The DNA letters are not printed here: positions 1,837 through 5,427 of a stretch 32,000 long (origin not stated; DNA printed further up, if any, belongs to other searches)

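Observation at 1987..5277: MurF paralogue with eroded ligase motifs fused to a ~630-aa unassignable N-terminal region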

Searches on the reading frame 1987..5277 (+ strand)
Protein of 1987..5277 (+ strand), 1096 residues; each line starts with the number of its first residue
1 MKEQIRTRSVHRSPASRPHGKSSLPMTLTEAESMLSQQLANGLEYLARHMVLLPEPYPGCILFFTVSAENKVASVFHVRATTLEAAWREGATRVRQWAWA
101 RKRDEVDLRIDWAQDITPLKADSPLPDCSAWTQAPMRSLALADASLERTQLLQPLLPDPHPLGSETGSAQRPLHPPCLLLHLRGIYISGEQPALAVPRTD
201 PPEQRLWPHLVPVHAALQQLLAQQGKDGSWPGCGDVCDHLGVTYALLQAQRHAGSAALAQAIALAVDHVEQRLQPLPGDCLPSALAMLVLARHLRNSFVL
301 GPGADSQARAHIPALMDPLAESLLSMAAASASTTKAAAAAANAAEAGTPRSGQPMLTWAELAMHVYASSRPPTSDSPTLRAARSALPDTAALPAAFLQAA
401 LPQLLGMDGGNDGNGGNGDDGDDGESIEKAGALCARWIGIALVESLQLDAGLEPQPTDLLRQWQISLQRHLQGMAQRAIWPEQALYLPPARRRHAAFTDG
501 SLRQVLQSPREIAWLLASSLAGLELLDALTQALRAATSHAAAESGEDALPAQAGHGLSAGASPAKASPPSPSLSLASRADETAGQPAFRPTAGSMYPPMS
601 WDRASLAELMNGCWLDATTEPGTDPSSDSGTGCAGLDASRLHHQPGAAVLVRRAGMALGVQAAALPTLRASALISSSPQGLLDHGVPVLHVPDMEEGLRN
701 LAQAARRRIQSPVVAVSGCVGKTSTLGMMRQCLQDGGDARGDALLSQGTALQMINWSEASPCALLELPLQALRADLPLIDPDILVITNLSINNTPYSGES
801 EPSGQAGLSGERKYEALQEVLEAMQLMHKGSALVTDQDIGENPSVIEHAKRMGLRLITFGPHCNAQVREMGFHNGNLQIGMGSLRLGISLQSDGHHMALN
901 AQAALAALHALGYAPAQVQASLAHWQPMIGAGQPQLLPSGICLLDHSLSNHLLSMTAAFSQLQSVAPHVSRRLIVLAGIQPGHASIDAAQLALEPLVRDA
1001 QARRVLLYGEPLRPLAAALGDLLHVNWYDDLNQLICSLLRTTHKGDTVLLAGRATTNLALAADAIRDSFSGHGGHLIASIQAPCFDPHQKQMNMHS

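Call 5: search_protein_families(library=pfam, proteins=[window:1987-5277:+], max_evalue=0.01)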
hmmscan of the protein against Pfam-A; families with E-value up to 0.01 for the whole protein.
window:1987-5277:+ (1096 aa): 2 families
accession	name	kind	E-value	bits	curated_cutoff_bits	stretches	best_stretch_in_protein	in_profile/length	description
PF02875.26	Mur_ligase_C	-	3.5e-05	25.1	28.4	1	951-1053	21-126/127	Mur ligase, glutamate ligase domain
PF08245.18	Mur_ligase_M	-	0.0052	17.2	24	0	827-907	113-199/200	Mur ligase middle domain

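Call 6: search_protein_families(library=ncbifam, proteins=[window:1987-5277:+], max_evalue=0.01)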
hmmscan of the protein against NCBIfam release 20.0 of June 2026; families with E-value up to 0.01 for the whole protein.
window:1987-5277:+ (1096 aa): 10 families
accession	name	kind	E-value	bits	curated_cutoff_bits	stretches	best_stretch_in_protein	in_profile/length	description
NF010693.0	PRK14093.1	equivalog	1.9e-21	76.3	544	2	827-1071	217-470/479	UDP-N-acetylmuramoylalanyl-D-glutamyl-2,6-diaminopimelate--D-alanyl-D-alanine ligase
TIGR01143.1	murF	subfamily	9e-21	74.3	288.6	1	670-1052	34-405/418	UDP-N-acetylmuramoyl-tripeptide--D-alanyl-D-alanine ligase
NF008896.0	PRK11929.1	equivalog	7e-18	63.9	1023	1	671-1064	566-955/965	bifunctional UDP-N-acetylmuramoyl-L-alanyl-D-glutamate--2,6-diaminopimelate ligase MurE/UDP-N-acetylmuramoyl-tripeptide--D-alanyl-D-alanine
NF008897.0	PRK11930.1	equivalog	2.6e-09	35.7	804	1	688-1056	84-444/822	bifunctional UDP-N-acetylmuramoyl-tripeptide:D-alanyl-D-alanine ligase/alanine racemase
NF008041.0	PRK10773.1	equivalog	6.6e-09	35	551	2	877-1056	265-438/453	UDP-N-acetylmuramoyl-tripeptide--D-alanyl-D-alanine ligase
NF001124.0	PRK00139.1-2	equivalog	2.1e-08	33.3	476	1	673-739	68-137/500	UDP-N-acetylmuramoyl-L-alanyl-D-glutamate--2,6-diaminopimelate ligase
TIGR01087.1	murD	equivalog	3.4e-06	26.4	211.95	0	825-1051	203-416/441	UDP-N-acetylmuramoyl-L-alanine--D-glutamate ligase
TIGR01082.1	murC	equivalog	0.0001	21.5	335.1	1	711-926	100-302/449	UDP-N-acetylmuramate--L-alanine ligase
TIGR01085.1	murE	subfamily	0.0011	17.9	257.3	0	674-739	46-113/472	UDP-N-acetylmuramyl-tripeptide synthetase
NF033197.0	F430_CfbE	equivalog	0.0062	15.5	250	0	700-736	88-124/430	coenzyme F430 synthase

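Call 7: find_homologous_proteins(query=window:1987-5277:+)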
Query window:1987-5277:+ (1096 aa): 22 proteins with E <= 0.001 among 8000 candidates.
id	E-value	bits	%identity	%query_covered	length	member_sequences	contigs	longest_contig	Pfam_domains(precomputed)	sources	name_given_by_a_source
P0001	0.0e+0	2323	96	100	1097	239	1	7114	PF02875.27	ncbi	-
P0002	0.0e+0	2137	90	100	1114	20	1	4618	PF02875.27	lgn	-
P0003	0.0e+0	2049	89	98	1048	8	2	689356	-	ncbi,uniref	ncbi:Mur ligase [Delftia acidovorans]|uniref:Mur ligase n=1 Tax=Delftia acidovorans TaxID=80866 RepI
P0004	0.0e+0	1897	83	97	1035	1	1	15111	PF02875.27,PF08245.19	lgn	-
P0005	0.0e+0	1850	82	97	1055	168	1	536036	PF02875.27,PF08245.19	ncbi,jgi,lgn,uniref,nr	ncbi:Mur ligase [Delftia tsuruhatensis]|uniref:Mur ligase n=1 Tax=Delftia tsuruhatensis TaxID=180282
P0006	0.0e+0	1837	81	97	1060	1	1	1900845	PF02875.27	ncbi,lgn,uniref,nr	ncbi:Mur ligase [Delftia sp. HK171]|uniref:Mur ligase n=1 Tax=Delftia sp. HK171 TaxID=1920191 RepID=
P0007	0.0e+0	1314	62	97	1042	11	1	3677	PF02875.27,PF08245.19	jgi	jgi:UDP-N-acetylmuramyl pentapeptide synthase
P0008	0.0e+0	1261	59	100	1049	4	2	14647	PF02875.27,PF08245.19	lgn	-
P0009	0.0e+0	1044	56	95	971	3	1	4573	-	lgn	-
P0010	0.0e+0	1044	54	95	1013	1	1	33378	PF02875.27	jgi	jgi:UDP-N-acetylmuramyl pentapeptide synthase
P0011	0.0e+0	1013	54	94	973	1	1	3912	PF08245.19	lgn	-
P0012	5.2e-275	934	52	97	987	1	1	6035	PF08245.19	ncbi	-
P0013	7.1e-238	811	45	96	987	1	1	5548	PF02875.27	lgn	-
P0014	2.7e-223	763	42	95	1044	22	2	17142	PF02875.27,PF08245.19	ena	-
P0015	1.3e-222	760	42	95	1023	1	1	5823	PF02875.27,PF08245.19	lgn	-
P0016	5.7e-206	705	40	97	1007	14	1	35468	PF02875.27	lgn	-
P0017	1.7e-201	690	44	58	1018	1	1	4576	PF02875.27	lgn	-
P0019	5.5e-189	649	41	97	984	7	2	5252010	PF02875.27,PF08245.19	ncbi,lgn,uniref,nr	ncbi:Mur ligase family protein [Comamonas sp. Y6]|uniref:Mur ligase family protein n=1 Tax=Comamonas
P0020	1.5e-179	618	50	46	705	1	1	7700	PF02875.27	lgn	-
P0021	1.2e-166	575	39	97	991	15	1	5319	PF08245.19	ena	-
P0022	3.1e-153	531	38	95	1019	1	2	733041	PF02875.27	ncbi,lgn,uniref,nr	ncbi:hypothetical protein D8I35_07085 [Corticibacter populi]|uniref:Mur ligase central domain-contai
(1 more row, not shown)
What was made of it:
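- Some databases name homologues 'UDP-N-acetylmuramoyl-tripeptide--D-alanyl-D-alanine ligase' (call 7).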

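Call 14: find_encoding_contigs(protein=P0019, flank=10000, max_places=2)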
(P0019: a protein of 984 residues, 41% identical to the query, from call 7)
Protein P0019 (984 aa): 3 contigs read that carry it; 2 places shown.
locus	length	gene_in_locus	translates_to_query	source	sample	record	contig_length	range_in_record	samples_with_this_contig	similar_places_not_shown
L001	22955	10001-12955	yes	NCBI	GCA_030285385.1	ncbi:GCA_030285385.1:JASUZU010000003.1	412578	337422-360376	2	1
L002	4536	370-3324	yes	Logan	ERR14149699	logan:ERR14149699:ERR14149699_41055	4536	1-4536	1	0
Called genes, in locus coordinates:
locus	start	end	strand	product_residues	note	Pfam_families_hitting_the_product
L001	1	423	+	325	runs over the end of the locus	PF00586:AIRS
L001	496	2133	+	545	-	PF13600:DUF4140, PF13598:DUF4139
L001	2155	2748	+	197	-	PF04608:PgpA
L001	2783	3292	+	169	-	PF02464:CinA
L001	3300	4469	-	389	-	PF03734:YkuD, PF24125:Cds6_C (weak)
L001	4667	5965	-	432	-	PF07719:TPR_2 (faint), PF13428:TPR_14 (faint), PF13432:TPR_16, PF14559:TPR_19 (faint), PF13431:TPR_17 (faint), PF00515:TPR_1 (faint), PF13414:TPR_11 (weak), PF24125:Cds6_C, +1 more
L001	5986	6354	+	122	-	-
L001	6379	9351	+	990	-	-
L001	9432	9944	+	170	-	PF00691:OmpA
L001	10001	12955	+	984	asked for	PF02875:Mur_ligase_C (faint), PF08245:Mur_ligase_M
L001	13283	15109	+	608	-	PF00664:ABC_membrane, PF00005:ABC_tran, PF02463:SMC_N (faint), PF13304:AAA_21 (weak)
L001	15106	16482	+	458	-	PF25919:BSH_CusB (faint), PF25994:HH_AprE, PF26002:Beta-barrel_AprE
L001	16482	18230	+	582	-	PF02321:OEP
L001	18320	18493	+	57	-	PF04964:Flp_Fap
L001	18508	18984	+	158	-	PF01478:Peptidase_A24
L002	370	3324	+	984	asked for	PF02875:Mur_ligase_C (faint), PF08245:Mur_ligase_M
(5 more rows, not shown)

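Call 15: find_encoding_contigs(protein=P0022, flank=10000, max_places=2)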
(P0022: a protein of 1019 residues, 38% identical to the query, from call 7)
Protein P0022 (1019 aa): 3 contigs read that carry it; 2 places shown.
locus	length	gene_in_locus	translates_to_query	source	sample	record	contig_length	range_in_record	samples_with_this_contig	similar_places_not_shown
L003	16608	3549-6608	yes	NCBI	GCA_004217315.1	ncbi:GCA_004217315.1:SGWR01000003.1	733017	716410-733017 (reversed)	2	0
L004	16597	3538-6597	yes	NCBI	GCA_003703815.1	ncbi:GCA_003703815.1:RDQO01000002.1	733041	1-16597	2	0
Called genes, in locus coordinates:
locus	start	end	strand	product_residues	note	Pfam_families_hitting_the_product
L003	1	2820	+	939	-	?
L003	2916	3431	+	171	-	PF00691:OmpA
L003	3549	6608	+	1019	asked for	PF02875:Mur_ligase_C (weak)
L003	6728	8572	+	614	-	PF00664:ABC_membrane, PF00005:ABC_tran, PF02463:SMC_N (faint), PF13304:AAA_21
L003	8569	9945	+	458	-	PF25919:BSH_CusB (faint), PF25994:HH_AprE, PF26002:Beta-barrel_AprE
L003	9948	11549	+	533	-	PF02321:OEP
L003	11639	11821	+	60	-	PF04964:Flp_Fap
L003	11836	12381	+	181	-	PF01478:Peptidase_A24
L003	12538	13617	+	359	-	PF08666:SAF, PF16976:RcpC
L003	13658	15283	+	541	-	PF13629:T2SS-T3SS_pil_N, PF00263:Secretin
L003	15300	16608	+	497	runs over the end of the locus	-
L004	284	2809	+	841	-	-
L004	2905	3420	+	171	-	PF00691:OmpA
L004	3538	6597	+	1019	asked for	PF02875:Mur_ligase_C (weak)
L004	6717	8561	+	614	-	PF00664:ABC_membrane, PF00005:ABC_tran, PF02463:SMC_N (faint), PF13304:AAA_21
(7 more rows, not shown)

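Call 19: predict_structure(alignment_id=A1)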
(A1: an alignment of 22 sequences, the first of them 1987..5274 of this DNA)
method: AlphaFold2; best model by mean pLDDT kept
length: 1096 residues; sequences in the alignment: 22
mean_pLDDT: 71.0   pTM: 0.46
mean pLDDT of the five models: 71.0, 66.9, 64.4, 63.8, 60.7
residues with pLDDT >= 90: 153; 70-90: 565; 50-70: 158; < 50: 220
segments of 3 or more residues with pLDDT < 50: 1-26, 126-136, 157-173, 199-206, 301-304, 336-338, 340-352, 407-427, 541-593, 619-629, 792-812, 1070-1096
pLDDT, mean of each block of 10 residues (from residue 1): 26 28 46 82 85 71 85 82 82 81 75 81 49 55 76 52 28 62 81 62 47 84 90 86 91 78 89 69 90 78 57 86 80 52 43 69 84 70 73 69 58 38 49 82 77 73 83 77 77 76 76 89 86 71 36 29 30 28 26 61 91 74 45 72 70 65 71 86 86 91 92 89 85 69 74 85 86 89 87 31 35 68 92 92 91 94 86 78 80 69 92 83 69 74 82 80 84 87 65 87 90 87 88 85 90 70 71 28 33 31
secondary structure, 60 per line:
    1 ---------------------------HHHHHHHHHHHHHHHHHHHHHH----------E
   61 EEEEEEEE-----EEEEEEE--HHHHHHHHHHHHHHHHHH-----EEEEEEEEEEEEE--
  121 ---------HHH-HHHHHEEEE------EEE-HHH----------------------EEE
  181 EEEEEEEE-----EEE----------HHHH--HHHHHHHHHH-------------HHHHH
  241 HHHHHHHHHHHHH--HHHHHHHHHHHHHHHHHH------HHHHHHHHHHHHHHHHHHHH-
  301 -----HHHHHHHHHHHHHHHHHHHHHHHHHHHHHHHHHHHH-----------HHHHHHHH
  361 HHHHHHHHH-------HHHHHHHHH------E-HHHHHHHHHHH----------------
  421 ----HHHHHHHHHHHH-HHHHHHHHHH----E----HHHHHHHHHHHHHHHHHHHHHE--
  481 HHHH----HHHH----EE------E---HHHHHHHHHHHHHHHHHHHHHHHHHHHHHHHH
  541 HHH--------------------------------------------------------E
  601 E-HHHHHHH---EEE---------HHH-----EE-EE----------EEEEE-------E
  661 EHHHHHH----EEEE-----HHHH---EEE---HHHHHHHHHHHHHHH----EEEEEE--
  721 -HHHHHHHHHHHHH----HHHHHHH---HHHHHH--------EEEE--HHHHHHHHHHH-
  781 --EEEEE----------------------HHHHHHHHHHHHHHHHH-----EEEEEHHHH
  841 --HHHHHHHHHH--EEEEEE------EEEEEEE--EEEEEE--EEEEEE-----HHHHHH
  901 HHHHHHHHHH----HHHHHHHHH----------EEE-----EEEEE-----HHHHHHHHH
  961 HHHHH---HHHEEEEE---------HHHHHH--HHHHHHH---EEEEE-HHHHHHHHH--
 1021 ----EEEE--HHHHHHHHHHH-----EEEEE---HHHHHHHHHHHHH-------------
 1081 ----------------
elements in order (helices of 4 or more, strands of 3 or more residues): H28-49 E60-68 E74-80 H83-100 E106-118 H134-138 E139-142 E149-151 E178-188 E194-196 H207-210 H213-222 H236-253 H256-273 H280-299 H306-341 H353-369 H377-385 H394-404 H425-436 H438-447 H457-477 H481-484 H489-492 H509-543 H603-609 E613-615 E648-652 H662-667 E672-675 H681-684 E688-690 H694-708 E713-718 H722-734 H739-745 H749-754 E763-766 H769-779 E783-787 H810-826 E832-836 H837-840 H843-852 E855-860 E867-873 E876-881 E884-889 H895-910 H915-923 E934-936 E942-946 H952-965 E972-976 H986-991 H994-1000 E1004-1008 H1010-1018 E1025-1028 H1031-1041 E1047-1051 H1055-1067
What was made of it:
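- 3209..3259 (+): 9-bp tandem repeat encoding a Gly/Asn/Asp loop; its length varies between strains. The loop is disordered (call 19).
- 3622..3780 (+): Disordered Ala/Pro/Ser-rich linker (aa 546-598). pLDDT is below 50 (call 19).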

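Call 69: fold_search(model_id=the predicted structure, library=pdb)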
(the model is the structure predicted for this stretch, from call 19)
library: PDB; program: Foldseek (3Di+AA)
matches with E <= 10: 812; with E <= 0.001: 128
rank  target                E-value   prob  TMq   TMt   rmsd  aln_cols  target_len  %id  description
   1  4cvm                  8.4e-18  1.00  0.30  0.65   7.1       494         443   19  PaMurF in complex with AMP-PNP and UDP-MurNAc-tripeptide (mDAP) (released 2015-04-22)
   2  4cvk_A                3.3e-17  1.00  0.29  0.62   7.4       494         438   19  PaMurF in complex with UDP-MurNAc-tripeptide (mDAP) (released 2015-04-22)
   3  1gg4_A                8.2e-17  1.00  0.26  0.55   8.4       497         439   19  CRYSTAL STRUCTURE OF ESCHERICHIA COLI UDPMURNAC-TRIPEPTIDE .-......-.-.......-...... ENZYME (MURF) AT 2.3 ANGSTROM RES (released 2000-12-20)
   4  4qf5_A                9.0e-17  1.00  0.33  0.72   5.7       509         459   17  Crystal structure I of MurF from Acinetobacter baumannii (released 2015-04-01)
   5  4ziy                  2.5e-16  1.00  0.32  0.70   5.9       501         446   17  Structure of UDP-N-acetylmuramoylalanyl-D-glutamyl-2,6-diaminopimelate--D-alanyl-D-alanyl ligase from Acinetobacter baum (released 2015-05-20)
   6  4cvl                  2.8e-16  1.00  0.29  0.64   7.0       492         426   19  PaMurF in complex with AMP-PNP (released 2015-04-22)
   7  4qdi                  2.9e-16  1.00  0.32  0.69   5.8       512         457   17  Crystal structure II of MurF from Acinetobacter baumannii (released 2015-04-01)
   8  4qf5_B                3.0e-16  1.00  0.32  0.71   5.9       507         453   18  Crystal structure I of MurF from Acinetobacter baumannii (released 2015-04-01)
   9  2am1                  3.5e-14  1.00  0.26  0.55  11.4       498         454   17  sp protein ligand 1 (released 2006-01-24)
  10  7ufp                  4.3e-14  1.00  0.28  0.57   8.3       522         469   15  Structure of a pseudomurein peptide ligase type E from Methanothermus fervidus (released 2022-10-12)
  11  3zl8                  6.6e-14  1.00  0.29  0.67   6.4       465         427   16  CRYSTAL STRUCTURE OF MURF LIGASE FROM THERMOTOGA MARITIMA IN COMPLEX WITH ADP (released 2013-09-11)
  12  6vr8                  1.3e-13  1.00  0.29  0.59   7.7       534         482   15  Structure of a pseudomurein peptide ligase type E from Methanothermus fervidus (released 2021-08-11)
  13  8r6s_Q                1.5e-13  1.00  0.27  0.49   8.8       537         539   17  Plastid-encoded RNA polymerase (Integrated model) (released 2024-03-13)
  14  1gqy_B                2.7e-13  1.00  0.25  0.53   7.7       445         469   17  MURC - CRYSTAL STRUCTURE OF THE ENZYME FROM HAEMOPHILUS INFLUENZAE COMPLEXED WITH AMPPCP (released 2003-06-13)
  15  2f00_B                3.7e-13  1.00  0.25  0.53   7.3       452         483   16  Escherichia coli MurC (released 2006-10-24)
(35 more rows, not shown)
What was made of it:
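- On MurF (TIGR01143 / PRK14093 equivalogs): Foldseek top hits are all MurF, E 8e-18, TM up to 0.72 on the target (call 69).
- On Mur ligase superfamily (Pfam Mur_ligase_M PF08245, Mur_ligase_C PF02875): Homology is nevertheless clear from fold and profile (calls 6, 69).
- Checked: Foldseek of the AF2 model finds MurF structures first: 4cvm at E 8e-18 and 4qf5 at TM 0.72 (call 69).
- MurF structures are the best structural match (call 69).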
